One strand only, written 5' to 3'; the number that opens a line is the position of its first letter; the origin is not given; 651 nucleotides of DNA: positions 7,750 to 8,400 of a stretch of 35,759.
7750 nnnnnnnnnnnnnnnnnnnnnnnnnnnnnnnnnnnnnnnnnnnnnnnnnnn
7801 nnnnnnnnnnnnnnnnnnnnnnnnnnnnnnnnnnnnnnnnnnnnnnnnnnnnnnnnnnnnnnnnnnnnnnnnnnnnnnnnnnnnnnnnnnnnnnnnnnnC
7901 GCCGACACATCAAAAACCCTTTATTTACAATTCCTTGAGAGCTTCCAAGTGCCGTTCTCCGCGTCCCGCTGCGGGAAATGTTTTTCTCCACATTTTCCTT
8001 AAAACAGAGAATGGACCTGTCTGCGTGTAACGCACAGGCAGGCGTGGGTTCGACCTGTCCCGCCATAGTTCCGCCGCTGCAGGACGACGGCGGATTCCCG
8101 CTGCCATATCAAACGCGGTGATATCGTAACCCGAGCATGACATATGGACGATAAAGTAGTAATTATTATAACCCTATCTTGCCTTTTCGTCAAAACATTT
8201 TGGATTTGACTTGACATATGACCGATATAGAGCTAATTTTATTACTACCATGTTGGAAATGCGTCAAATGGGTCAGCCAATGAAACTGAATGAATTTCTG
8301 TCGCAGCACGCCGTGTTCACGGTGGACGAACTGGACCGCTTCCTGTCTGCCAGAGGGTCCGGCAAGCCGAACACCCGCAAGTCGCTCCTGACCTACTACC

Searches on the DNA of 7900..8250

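Call 62: search_rna_families(source=window, start=7900, end=8250, threshold=evalue, max_evalue=5)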
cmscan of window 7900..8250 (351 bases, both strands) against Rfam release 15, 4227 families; matches with E-value up to 5: 1.
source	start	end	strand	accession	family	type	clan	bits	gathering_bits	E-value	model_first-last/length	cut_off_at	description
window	7980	8017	-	RF01370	CRISPR-DR57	Gene; CRISPR;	-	16.2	39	0.74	1-37/37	no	CRISPR RNA direct repeat element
